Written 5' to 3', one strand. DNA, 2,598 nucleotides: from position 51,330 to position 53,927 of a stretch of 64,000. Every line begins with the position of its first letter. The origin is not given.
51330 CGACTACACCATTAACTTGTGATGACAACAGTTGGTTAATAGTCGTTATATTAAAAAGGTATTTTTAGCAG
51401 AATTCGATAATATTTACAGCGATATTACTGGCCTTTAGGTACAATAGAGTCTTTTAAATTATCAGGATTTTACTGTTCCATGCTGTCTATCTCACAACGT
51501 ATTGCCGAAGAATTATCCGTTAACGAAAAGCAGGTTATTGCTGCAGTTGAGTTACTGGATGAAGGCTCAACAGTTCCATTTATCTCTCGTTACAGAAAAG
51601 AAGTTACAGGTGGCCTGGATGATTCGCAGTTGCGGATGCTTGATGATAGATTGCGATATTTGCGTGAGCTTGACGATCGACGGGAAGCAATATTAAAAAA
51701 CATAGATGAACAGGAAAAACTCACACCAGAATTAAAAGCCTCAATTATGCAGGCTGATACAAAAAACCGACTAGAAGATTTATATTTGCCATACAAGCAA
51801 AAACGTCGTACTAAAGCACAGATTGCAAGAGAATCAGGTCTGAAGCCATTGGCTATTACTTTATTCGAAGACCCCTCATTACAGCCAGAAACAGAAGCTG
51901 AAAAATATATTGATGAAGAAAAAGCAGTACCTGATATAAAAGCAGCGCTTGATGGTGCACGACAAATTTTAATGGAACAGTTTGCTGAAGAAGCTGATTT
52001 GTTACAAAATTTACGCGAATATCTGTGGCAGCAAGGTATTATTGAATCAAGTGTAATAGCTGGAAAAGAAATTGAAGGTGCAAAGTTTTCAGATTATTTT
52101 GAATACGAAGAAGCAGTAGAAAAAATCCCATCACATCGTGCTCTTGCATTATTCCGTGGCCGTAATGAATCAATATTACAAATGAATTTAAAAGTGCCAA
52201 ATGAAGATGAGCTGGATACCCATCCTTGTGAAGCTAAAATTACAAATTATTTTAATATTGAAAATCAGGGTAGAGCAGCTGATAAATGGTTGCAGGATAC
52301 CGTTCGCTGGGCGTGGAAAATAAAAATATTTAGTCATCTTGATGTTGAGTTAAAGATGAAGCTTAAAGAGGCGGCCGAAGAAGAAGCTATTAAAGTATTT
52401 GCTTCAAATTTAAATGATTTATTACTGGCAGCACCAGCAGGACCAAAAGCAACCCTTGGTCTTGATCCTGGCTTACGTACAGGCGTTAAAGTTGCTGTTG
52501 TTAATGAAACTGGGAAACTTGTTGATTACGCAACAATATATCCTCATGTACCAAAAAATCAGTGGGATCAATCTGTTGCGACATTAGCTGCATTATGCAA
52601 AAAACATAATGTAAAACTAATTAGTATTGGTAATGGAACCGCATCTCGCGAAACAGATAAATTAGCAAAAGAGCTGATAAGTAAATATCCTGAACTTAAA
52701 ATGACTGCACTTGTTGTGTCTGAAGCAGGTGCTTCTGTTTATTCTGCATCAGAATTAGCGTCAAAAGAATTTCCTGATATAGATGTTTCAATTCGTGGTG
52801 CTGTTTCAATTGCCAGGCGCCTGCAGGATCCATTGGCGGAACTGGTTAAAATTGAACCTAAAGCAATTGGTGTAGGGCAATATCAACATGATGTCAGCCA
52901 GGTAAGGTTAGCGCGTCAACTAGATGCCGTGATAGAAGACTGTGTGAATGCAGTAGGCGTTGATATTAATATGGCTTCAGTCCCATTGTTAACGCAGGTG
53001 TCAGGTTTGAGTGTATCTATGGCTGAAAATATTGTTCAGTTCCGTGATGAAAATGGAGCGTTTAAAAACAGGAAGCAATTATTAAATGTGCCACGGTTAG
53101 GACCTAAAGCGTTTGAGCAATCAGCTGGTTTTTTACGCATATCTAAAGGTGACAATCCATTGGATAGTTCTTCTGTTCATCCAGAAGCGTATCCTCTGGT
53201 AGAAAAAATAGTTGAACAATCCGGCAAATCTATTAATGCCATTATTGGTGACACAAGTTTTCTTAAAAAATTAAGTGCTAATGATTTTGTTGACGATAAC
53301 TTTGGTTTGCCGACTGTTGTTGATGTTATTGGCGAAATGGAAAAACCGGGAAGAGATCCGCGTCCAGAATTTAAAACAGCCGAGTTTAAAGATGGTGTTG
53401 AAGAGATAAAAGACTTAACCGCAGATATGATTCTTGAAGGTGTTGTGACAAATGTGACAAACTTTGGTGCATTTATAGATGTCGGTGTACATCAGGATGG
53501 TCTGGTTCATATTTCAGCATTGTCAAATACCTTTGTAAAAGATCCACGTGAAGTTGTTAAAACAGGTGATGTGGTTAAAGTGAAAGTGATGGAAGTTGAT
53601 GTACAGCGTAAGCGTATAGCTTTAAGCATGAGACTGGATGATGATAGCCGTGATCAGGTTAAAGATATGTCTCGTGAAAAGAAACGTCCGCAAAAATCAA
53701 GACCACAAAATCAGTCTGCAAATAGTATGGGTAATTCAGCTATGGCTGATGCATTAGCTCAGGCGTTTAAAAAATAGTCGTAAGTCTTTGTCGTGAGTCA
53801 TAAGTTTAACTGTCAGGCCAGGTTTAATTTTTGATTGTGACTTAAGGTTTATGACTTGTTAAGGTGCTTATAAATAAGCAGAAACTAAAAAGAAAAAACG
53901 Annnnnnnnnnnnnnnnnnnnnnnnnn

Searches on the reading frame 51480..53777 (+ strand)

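Call 85: search_protein_families(library=pfam, proteins=[window:51480-53777:+], max_evalue=0.00001)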
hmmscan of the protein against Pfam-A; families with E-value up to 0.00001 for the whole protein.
window:51480-53777:+ (765 aa): 9 families
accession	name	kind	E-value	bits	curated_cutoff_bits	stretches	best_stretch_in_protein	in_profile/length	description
PF22706.1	Tex_central_region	-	1.3e-76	257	27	1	131-307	1-178/178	Tex central region-like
PF16921.10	Tex_YqgF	-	2.6e-54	183.5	27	1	323-449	1-126/126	Tex protein YqgF-like domain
PF09371.15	Tex_N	-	9.4e-31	105.8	32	1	4-76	3-75/75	Tex-like protein N-terminal domain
PF12836.13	HHH_3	-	4.3e-28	97.6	27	1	489-553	1-65/65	Helix-hairpin-helix motif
PF17674.7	HHH_9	-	2.1e-22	80.2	23.1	1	559-628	1-70/70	HHH domain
PF00575.29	S1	-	2.7e-22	79.4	22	1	647-718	3-74/74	S1 RNA binding domain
PF14635.12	HHH_7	-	3.2e-08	34.3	27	1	467-555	10-104/104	Helix-hairpin-helix motif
PF14639.11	YqgF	-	3.8e-08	33.7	35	1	336-456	21-147/150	Holliday-junction resolvase-like of SPT6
PF23459.1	S1_RRP5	-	6.6e-06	27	27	0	646-716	1-71/72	RRP5 S1 domain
